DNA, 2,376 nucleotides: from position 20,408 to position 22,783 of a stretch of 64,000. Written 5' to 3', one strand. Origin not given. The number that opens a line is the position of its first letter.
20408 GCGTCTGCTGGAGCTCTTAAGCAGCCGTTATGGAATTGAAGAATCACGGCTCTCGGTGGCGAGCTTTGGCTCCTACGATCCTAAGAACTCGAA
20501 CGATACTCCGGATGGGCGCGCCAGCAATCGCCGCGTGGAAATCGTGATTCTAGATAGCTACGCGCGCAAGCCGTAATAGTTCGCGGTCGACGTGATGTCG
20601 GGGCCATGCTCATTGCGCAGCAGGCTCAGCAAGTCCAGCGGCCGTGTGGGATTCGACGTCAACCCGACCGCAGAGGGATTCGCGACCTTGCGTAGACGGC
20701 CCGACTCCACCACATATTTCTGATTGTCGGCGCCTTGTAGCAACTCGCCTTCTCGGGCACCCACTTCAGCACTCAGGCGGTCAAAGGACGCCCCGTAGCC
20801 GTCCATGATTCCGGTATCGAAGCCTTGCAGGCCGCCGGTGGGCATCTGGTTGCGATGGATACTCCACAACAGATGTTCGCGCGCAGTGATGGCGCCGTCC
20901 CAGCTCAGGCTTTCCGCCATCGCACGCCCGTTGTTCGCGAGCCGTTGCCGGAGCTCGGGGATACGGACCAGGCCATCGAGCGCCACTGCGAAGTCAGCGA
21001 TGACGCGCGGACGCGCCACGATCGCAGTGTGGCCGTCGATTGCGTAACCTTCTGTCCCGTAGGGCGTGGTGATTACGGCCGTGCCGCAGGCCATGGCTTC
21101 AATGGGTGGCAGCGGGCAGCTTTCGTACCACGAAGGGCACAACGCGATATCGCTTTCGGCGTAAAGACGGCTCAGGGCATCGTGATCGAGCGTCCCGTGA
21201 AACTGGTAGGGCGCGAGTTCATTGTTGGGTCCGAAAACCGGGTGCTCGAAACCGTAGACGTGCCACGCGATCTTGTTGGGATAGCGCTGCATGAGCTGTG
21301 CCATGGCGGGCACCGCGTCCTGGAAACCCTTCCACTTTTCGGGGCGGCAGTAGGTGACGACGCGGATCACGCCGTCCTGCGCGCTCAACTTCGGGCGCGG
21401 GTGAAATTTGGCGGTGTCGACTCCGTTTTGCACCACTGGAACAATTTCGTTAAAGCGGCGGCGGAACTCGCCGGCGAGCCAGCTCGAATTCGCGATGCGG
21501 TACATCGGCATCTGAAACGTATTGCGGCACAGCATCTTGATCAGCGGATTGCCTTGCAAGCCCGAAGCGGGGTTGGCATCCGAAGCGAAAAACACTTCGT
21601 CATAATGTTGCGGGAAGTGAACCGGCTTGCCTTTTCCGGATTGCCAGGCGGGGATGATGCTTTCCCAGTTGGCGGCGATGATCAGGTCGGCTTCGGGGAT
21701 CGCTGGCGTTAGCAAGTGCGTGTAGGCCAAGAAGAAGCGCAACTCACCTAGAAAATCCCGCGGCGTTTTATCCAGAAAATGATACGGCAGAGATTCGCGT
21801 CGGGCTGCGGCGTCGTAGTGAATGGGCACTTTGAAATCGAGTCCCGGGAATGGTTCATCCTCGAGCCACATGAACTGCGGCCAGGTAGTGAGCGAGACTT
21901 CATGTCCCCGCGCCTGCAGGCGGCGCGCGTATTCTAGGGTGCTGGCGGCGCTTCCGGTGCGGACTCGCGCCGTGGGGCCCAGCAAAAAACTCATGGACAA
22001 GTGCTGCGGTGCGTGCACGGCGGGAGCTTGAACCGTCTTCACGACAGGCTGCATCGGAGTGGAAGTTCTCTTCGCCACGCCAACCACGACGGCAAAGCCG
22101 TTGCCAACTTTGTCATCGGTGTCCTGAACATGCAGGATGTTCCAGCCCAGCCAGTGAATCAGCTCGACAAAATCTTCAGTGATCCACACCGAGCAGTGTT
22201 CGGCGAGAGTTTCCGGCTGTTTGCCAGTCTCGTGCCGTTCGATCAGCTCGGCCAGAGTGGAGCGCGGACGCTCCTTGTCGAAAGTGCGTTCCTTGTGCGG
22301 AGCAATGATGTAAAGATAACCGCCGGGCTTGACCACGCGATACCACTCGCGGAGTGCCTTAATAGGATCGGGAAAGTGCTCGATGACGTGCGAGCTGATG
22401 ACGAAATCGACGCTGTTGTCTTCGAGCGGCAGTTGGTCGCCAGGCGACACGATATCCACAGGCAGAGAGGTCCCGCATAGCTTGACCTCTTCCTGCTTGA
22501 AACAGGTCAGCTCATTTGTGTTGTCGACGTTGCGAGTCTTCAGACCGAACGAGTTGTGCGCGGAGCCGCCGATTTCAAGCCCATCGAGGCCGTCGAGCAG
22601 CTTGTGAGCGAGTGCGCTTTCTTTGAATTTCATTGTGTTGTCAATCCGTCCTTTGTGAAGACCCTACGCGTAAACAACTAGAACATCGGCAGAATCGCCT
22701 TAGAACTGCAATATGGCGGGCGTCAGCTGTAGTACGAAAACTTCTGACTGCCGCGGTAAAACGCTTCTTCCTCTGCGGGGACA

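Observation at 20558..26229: Glycosyl-/methyl-transferase island attached to the 3' end of the flgB-fliJ export operon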

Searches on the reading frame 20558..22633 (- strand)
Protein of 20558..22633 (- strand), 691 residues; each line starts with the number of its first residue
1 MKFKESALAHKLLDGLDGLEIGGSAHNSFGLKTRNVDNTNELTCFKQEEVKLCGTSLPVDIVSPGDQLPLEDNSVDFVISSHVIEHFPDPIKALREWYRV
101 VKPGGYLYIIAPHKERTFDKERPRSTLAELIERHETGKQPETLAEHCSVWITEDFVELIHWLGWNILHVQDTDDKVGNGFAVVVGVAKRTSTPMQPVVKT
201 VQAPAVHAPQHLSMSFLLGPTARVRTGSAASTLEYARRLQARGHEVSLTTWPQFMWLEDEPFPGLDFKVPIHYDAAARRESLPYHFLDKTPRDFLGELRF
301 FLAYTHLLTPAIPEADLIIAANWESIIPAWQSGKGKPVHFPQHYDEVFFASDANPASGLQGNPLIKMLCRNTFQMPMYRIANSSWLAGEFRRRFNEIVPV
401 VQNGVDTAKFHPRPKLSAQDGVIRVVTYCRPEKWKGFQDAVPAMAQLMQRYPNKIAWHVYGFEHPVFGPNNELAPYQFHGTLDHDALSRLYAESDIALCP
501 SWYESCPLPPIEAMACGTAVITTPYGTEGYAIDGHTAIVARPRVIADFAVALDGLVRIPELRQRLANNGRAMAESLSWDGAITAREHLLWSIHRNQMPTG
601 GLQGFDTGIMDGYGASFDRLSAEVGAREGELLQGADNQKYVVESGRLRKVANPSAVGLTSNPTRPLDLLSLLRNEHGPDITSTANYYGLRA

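Call 5: search_protein_families(library=pfam, proteins=[window:20558-22633:-], max_evalue=0.01)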
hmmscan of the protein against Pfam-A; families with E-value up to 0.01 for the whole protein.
window:20558-22633:- (691 aa): 14 families
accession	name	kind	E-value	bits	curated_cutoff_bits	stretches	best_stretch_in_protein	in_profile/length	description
PF00534.26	Glycos_transf_1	-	3.1e-18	66.4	26.4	1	418-571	11-171/172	Glycosyl transferases group 1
PF13692.12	Glyco_trans_1_4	-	1e-16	61.9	27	1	426-555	5-139/142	Glycosyl transferases group 1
PF08241.18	Methyltransf_11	-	1.2e-15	58.4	21.2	1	61-109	47-95/95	Methyltransferase domain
PF13489.12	Methyltransf_23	-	7.5e-10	39.2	27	1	71-168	78-163/164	Methyltransferase domain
PF13439.12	Glyco_transf_4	-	3.9e-09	37.2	28.5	1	227-408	3-169/170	Glycosyltransferase Family 4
PF13524.12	Glyco_trans_1_2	-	5.2e-09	36.6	25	1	461-573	14-129/144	Glycosyl transferase-like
PF01209.24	Ubie_methyltran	-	8.7e-09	35.5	20.1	1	45-111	87-153/233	ubiE/COQ5 methyltransferase family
PF13847.12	Methyltransf_31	-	1.1e-07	32.1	27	1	67-126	65-114/145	Methyltransferase domain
PF13649.12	Methyltransf_25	-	2.1e-07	31.9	27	1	66-105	56-97/97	Methyltransferase domain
PF13579.12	Glyco_trans_4_4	-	1.3e-06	29.3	29.7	1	226-399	1-151/158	Glycosyl transferase 4-like domain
PF08242.18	Methyltransf_12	-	1.4e-06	29.4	30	1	70-107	64-98/98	Methyltransferase domain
PF22772.2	WsaF_C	-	6.3e-05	23.3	27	1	424-528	2-109/133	WsaF, C-terminal domain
PF20706.3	GT4-conflict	-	0.0043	16.5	26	0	389-521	160-309/385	Family 4 Glycosyltransferase in conflict systems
PF05148.21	Methyltransf_8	-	0.0086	16.4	27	0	66-110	114-157/219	Hypothetical methyltransferase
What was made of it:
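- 20558..22633 (-): MT-GT4: 691-aa SAM methyltransferase::GT4 glycosyltransferase fusion. Methyltransf_11 at 58 bits plus Glycos_transf_1 at 66 bits and Glyco_transf_4 (call 5).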

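Call 6: search_protein_families(library=ncbifam, proteins=[window:20558-22633:-], max_evalue=0.01)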
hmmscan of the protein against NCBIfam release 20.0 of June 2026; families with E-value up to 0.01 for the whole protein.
window:20558-22633:- (691 aa): 31 families (the best 25 are shown)
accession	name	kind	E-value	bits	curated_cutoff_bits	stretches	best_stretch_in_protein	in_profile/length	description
NF041876.1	EPS_EpsE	equivalog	3.6e-15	56.1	400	2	477-574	279-377/389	exopolysaccharide biosynthesis GT4 family glycosyltransferase EpsE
TIGR03449.1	mycothiol_MshA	equivalog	3.7e-13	49.2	462.5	1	480-584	290-395/406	D-inositol-3-phosphate glycosyltransferase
TIGR04047.1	MSMEG_0565_glyc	hypoth_equivalog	9.4e-13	48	259.85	1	476-588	259-368/373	MSMEG_0565 family glycosyltransferase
TIGR02149.1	glgA_Coryne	subfamily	3e-09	36.5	302.4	1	482-580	272-378/391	glycogen synthase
NF045667.1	MTase_DVU1556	equivalog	3.2e-08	33.3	155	1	63-110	73-120/213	DVU_1556 family methyltransferase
NF008823.0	PRK11873.1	subfamily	7.5e-08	32.2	263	1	66-109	138-181/272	arsenite methyltransferase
TIGR01934.1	MenG_MenH_UbiE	subfamily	3.4e-07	29.8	158.35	1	65-116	97-148/223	ubiquinone/menaquinone biosynthesis methyltransferase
NF041537.1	ArsM_AhpD_UU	exception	4.9e-07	28.8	510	1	65-109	136-180/345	arsenite methyltransferase/AhpD domain selenoprotein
TIGR03088.1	stp2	hypoth_equivalog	7.8e-07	28.5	409.05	1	485-575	264-355/374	TIGR03088 family PEP-CTERM/XrtA system glycosyltransferase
NF041536.1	ArsM_DUF2284_UU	exception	1.5e-06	26.9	575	1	62-110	133-181/459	arsenite methyltransferase/DUF2284 domain selenoprotein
NF001243.0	PRK00216.1-4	equivalog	6.4e-06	25.7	235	1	67-109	109-151/237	demethylmenaquinone methyltransferase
TIGR02752.1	MenG_heptapren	equivalog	1.2e-05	25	419.85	1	67-110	107-150/231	demethylmenaquinone methyltransferase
NF001901.0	PRK00654.1-5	equivalog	2.6e-05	22.9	649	1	487-592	384-491/502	glycogen synthase GlgA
NF047649.1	MTase_UXPK_star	exception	3e-05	23.2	460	1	62-109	134-181/283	methyltransferase/UXPK-star double selenoprotein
NF001244.0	PRK00216.1-5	equivalog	3.3e-05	23.3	216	1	66-115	110-159/236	bifunctional demethylmenaquinone methyltransferase/2-methoxy-6-polyprenyl-1,4-benzoquinol methylase UbiE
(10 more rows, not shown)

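Call 21: find_homologous_proteins(query=window:20558-22633:-)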
Query window:20558-22633:- (691 aa): 198 proteins with E <= 0.001 among 8000 candidates; the best 120 are listed.
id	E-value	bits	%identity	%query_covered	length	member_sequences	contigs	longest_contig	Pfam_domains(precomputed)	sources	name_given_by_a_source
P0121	0.0e+0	1530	93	100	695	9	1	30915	PF13847.13,PF13489.13,PF00534.27,PF13649.13,PF13579.13,PF13524.13,PF13439.13,PF01209.25,PF08241.19,PF08242.19,PF13692.13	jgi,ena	-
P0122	0.0e+0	1496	91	100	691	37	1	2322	PF13847.13,PF13489.13,PF00534.27,PF13649.13,PF13524.13,PF13439.13,PF01209.25,PF08241.19,PF08242.19,PF20706.4,PF13692.13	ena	-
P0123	0.0e+0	1348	82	100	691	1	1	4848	PF13847.13,PF13489.13,PF00534.27,PF13649.13,PF13524.13,PF13439.13,PF01209.25,PF08241.19,PF08242.19,PF20706.4,PF13692.13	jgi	jgi:glycosyltransferase involved in cell wall biosynthesis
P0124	0.0e+0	1331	79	100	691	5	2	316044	PF13489.13,PF00534.27,PF13649.13,PF13524.13,PF13439.13,PF01209.25,PF08241.19,PF13692.13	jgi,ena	jgi:glycosyltransferase involved in cell wall biosynthesis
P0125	0.0e+0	1316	78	100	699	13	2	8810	PF13847.13,PF13489.13,PF00534.27,PF13649.13,PF13524.13,PF13439.13,PF01209.25,PF08241.19,PF08242.19,PF13692.13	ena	-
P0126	0.0e+0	1305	86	91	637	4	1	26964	PF13847.13,PF13489.13,PF00534.27,PF13649.13,PF13524.13,PF13439.13,PF01209.25,PF08241.19,PF08242.19,PF20706.4,PF13692.13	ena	-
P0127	0.0e+0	1295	86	91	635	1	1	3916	PF13489.13,PF13579.13,PF13524.13,PF13439.13,PF08241.19,PF13692.13,PF13847.13,PF00534.27,PF13649.13,PF01209.25,PF08242.19,PF20706.4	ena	-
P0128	0.0e+0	1294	86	91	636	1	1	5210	PF13847.13,PF13489.13,PF00534.27,PF13649.13,PF13524.13,PF01209.25,PF08241.19,PF08242.19,PF20706.4,PF13692.13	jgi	jgi:glycosyltransferase involved in cell wall biosynthesis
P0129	0.0e+0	1286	86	91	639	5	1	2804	PF13489.13,PF13579.13,PF13524.13,PF13439.13,PF08241.19,PF13692.13,PF13847.13,PF00534.27,PF13649.13,PF01209.25,PF08242.19,PF20706.4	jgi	jgi:glycosyltransferase involved in cell wall biosynthesis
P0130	0.0e+0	1286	86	91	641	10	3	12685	PF13847.13,PF13489.13,PF00534.27,PF13649.13,PF13524.13,PF13439.13,PF01209.25,PF08241.19,PF08242.19,PF20706.4,PF13692.13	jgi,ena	-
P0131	0.0e+0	1278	86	90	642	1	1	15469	PF13489.13,PF13579.13,PF13524.13,PF13439.13,PF08241.19,PF13692.13,PF13847.13,PF00534.27,PF13649.13,PF01209.25,PF08242.19,PF20706.4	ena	-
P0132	0.0e+0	1278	75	100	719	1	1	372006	PF13489.13,PF00534.27,PF13649.13,PF13524.13,PF13439.13,PF01209.25,PF08241.19,PF13692.13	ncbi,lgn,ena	-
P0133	0.0e+0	1272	86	90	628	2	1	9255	PF13489.13,PF13579.13,PF13524.13,PF13439.13,PF08241.19,PF13692.13,PF13847.13,PF00534.27,PF13649.13,PF01209.25,PF08242.19,PF20706.4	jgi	jgi:glycosyltransferase involved in cell wall biosynthesis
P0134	0.0e+0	1268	86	90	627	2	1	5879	PF13489.13,PF13579.13,PF13524.13,PF13439.13,PF08241.19,PF13692.13,PF13847.13,PF00534.27,PF13649.13,PF01209.25,PF08242.19,PF20706.4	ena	-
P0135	0.0e+0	1261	85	90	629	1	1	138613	PF13847.13,PF13489.13,PF00534.27,PF13649.13,PF13579.13,PF13524.13,PF13439.13,PF01209.25,PF08241.19,PF08242.19,PF13692.13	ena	-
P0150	0.0e+0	1140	69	100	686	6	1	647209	PF13489.13,PF13524.13,PF13439.13,PF08241.19,PF13692.13,PF13847.13,PF00534.27,PF13649.13,PF01209.25,PF08242.19,PF22772.3,PF20706.4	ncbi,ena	-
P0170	0.0e+0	1020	63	100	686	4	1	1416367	PF13489.13,PF00534.27,PF13649.13,PF13524.13,PF01209.25,PF08241.19,PF08242.19,PF13692.13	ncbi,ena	-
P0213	3.2e-193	662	59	68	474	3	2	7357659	PF00534.27,PF13524.13,PF13439.13,PF22772.3,PF20706.4,PF13692.13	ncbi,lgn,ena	-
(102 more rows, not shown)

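Call 22: find_encoding_contigs(protein=P0170, flank=10000, max_places=1)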
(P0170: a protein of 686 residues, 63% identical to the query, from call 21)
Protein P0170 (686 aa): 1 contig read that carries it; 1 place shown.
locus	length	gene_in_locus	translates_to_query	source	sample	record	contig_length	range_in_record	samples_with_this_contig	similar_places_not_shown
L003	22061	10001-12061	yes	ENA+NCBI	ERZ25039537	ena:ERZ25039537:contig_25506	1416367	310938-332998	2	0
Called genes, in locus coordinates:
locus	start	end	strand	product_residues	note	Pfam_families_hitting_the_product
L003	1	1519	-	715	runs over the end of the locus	PF14559:TPR_19 (faint), PF11008:DUF2846 (faint), PF13620:CarboxypepD_reg (faint), PF08308:PEGA (weak)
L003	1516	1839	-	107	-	-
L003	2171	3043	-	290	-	-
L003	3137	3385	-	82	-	-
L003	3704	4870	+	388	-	PF05591:T6SS_VipA, PF05943:VipB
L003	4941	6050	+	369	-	PF14331:IcmF-related_N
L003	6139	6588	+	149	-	PF20349:DUF6644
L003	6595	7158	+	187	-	PF20349:DUF6644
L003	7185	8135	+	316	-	-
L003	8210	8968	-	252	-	PF00106:adh_short, PF08659:KR, PF13561:adh_short_C2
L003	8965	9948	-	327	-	PF01070:FMN_dh (faint), PF03060:NMO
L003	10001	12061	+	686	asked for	PF01209:Ubie_methyltran (weak), PF13489:Methyltransf_23, PF08241:Methyltransf_11, PF08242:Methyltransf_12 (weak), PF13649:Methyltransf_25 (weak), PF00534:Glycos_transf_1, PF13524:Glyco_trans_1_2 (weak), PF13692:Glyco_trans_1_4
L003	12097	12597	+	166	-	PF04461:YajQ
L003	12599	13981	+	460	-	PF01120:Alpha_L_fucos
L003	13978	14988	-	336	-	PF13519:VWA_2 (weak)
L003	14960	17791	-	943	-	PF01636:APH, PF01551:Peptidase_M23, PF00202:Aminotran_3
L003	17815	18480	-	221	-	-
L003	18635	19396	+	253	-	PF00112:Peptidase_C1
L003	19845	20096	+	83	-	-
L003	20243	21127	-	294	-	PF02423:OCD_Mu_crystall, PF01488:Shikimate_DH, PF03807:F420_oxidored (weak)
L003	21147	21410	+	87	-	PF13240:Zn_Ribbon_1 (weak)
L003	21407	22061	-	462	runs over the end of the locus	PF01425:Amidase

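Call 23: find_encoding_contigs(protein=P0213, flank=10000, max_places=1)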
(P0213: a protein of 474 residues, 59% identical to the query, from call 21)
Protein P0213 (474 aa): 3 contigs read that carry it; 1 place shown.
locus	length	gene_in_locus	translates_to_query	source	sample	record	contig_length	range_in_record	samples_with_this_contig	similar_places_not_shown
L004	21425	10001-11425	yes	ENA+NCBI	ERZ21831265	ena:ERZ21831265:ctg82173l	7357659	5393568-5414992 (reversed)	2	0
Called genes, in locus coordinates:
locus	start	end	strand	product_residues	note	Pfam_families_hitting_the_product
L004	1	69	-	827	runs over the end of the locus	PF02239:Cytochrom_D1 (faint), PF21783:YNCE (faint), PF25174:Beta-prop_THOC3 (faint), PF08450:SGL (weak), PF10282:Lactonase (weak), PF04185:Phosphoesterase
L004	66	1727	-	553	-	PF00795:CN_hydrolase, PF02540:NAD_synthase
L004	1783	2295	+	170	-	PF00011:HSP20, PF17886:ArsA_HSP20 (weak)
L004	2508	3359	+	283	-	PF01435:Peptidase_M48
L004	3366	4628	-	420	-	PF02308:MgtC, PF13194:DUF4010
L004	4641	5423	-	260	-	PF21614:DUF6854 (faint), PF07978:NIPSNAP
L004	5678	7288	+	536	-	PF10518:TAT_signal (weak), PF00884:Sulfatase, PF16347:SGSH_C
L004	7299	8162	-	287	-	PF07883:Cupin_2, PF02311:AraC_binding (weak), PF07883:Cupin_2 (weak)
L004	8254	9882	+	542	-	PF24793:GINT1_N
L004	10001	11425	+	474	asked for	PF13439:Glyco_transf_4 (faint), PF20706:GT4-conflict (weak), PF00534:Glycos_transf_1, PF13692:Glyco_trans_1_4, PF22772:WsaF_C (weak), PF13524:Glyco_trans_1_2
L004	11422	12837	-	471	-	PF01593:Amino_oxidase, PF13450:NAD_binding_8 (weak)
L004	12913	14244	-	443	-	-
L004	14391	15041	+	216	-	PF02275:CBAH, PF03417:AAT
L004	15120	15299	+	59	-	-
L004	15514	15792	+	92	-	PF03646:FlaG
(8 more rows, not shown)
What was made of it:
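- The cassette is swappable, and MT::GT4 functions as a solitary gene elsewhere (calls 22, 23).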

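Call 25: find_encoding_contigs(protein=P0132, flank=10000, max_places=1)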
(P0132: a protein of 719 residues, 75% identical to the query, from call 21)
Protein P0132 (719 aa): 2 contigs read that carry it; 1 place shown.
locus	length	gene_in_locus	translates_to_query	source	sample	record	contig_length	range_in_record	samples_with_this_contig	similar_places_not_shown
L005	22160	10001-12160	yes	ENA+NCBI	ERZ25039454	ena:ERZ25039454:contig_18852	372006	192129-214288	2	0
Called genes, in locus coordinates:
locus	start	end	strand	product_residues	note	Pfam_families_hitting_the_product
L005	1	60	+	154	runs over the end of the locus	-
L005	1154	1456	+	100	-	PF00460:Flg_bb_rod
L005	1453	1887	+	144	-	PF06429:Flg_bbr_C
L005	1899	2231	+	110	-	PF02049:FliE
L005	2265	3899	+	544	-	PF01514:YscJ_FliF, PF08345:YscJ_FliF_C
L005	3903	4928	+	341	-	PF03448:MgtE_N (faint), PF14842:FliG_N, PF14841:FliG_M, PF14842:FliG_N (weak), PF01706:FliG_C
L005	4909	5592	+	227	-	PF02108:FliH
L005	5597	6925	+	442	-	PF02874:ATP-synt_ab_N (weak), PF00006:ATP-synt_ab, PF18269:T3SS_ATPase_C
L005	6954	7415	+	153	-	-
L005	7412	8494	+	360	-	PF13439:Glyco_transf_4 (faint), PF13579:Glyco_trans_4_4 (faint)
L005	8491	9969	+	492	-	PF01593:Amino_oxidase, PF13450:NAD_binding_8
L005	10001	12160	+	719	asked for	PF01209:Ubie_methyltran (weak), PF13489:Methyltransf_23, PF08241:Methyltransf_11, PF13649:Methyltransf_25 (weak), PF13439:Glyco_transf_4 (weak), PF00534:Glycos_transf_1, PF13692:Glyco_trans_1_4, PF13524:Glyco_trans_1_2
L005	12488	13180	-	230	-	PF13677:MotB_plug (weak), PF00691:OmpA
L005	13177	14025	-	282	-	PF20560:MotA_N (weak), PF01618:MotA_ExbB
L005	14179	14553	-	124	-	-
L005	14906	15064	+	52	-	-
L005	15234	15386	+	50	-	-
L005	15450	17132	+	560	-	PF09721:Exosortase_EpsH, PF02517:Rce1-like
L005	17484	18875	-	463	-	PF01964:ThiC_Rad_SAM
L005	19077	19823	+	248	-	PF01590:GAF, PF13185:GAF_2, PF13492:GAF_3, PF03861:ANTAR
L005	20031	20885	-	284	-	-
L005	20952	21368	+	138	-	PF07366:SnoaL (weak), PF14534:DUF4440 (weak), PF12680:SnoaL_2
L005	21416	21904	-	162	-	-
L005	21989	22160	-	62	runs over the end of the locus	-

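Call 26: find_encoding_contigs(protein=P0150, flank=10000, max_places=1)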
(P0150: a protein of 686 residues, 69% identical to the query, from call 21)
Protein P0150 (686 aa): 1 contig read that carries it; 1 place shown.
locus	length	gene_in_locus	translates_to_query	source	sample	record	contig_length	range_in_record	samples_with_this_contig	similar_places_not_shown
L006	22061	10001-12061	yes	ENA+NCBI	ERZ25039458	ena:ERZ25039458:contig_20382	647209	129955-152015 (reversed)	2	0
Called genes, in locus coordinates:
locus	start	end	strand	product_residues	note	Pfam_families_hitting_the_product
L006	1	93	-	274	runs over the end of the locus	PF07505:DUF5131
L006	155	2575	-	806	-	PF01564:Spermine_synth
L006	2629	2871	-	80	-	-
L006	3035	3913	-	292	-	PF07592:DDE_Tnp_ISAZ013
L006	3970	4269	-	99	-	-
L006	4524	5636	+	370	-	-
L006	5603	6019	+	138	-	-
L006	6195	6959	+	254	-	-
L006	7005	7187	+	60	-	-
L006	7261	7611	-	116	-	PF05532:CsbD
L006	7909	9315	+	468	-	PF01593:Amino_oxidase, PF13450:NAD_binding_8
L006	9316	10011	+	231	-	PF13578:Methyltransf_24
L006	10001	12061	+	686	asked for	PF13489:Methyltransf_23, PF01209:Ubie_methyltran (weak), PF08241:Methyltransf_11, PF13649:Methyltransf_25 (weak), PF20706:GT4-conflict (weak), PF00534:Glycos_transf_1, PF13692:Glyco_trans_1_4, PF13524:Glyco_trans_1_2, +4 more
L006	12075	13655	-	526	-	PF00691:OmpA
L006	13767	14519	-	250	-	PF00483:NTP_transferase, PF12804:NTP_transf_3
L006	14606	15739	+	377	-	PF02350:Epimerase_2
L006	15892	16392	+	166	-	-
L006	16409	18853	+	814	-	PF12704:MacB_PCD, PF02687:FtsX, PF12704:MacB_PCD, PF02687:FtsX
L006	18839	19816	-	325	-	PF01571:GCV_T, PF08669:GCV_T_C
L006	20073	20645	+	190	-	PF00753:Lactamase_B, PF23023:Anti-Pycsar_Apyc1 (weak), PF12706:Lactamase_B_2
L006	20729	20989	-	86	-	-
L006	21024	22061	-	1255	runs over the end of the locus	PF25778:DUF7948, PF06739:SBBP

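Call 61: search_solved_structures(query=window:20558-22633:-, max_evalue=0.0001)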
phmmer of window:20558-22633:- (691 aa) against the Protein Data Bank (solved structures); distinct sequences matched with E-value up to 0.0001: 7.
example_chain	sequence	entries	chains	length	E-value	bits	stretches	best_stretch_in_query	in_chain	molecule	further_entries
6kih_A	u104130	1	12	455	5.2e-10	41.4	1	477-580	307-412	Tll1590 protein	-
7qsg_A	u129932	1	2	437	6.4e-10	41.1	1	396-581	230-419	D-inositol 3-phosphate glycosyltransferase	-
2o57_A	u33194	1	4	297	5.7e-08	34.7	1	67-149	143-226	putative sarcosine dimethylglycine methyltransferase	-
3dh0_A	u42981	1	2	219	6.3e-07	31.2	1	35-123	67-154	SAM dependent methyltransferase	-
5i45_A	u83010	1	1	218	2.4e-06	29.3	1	478-572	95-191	Glycosyl transferases group 1 family protein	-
6uak_A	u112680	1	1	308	8.9e-06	27.4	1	56-108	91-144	SAM dependent methyltransferase LahSB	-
1vlm_A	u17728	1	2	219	9.7e-06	27.3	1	64-122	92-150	SAM-dependent methyltransferase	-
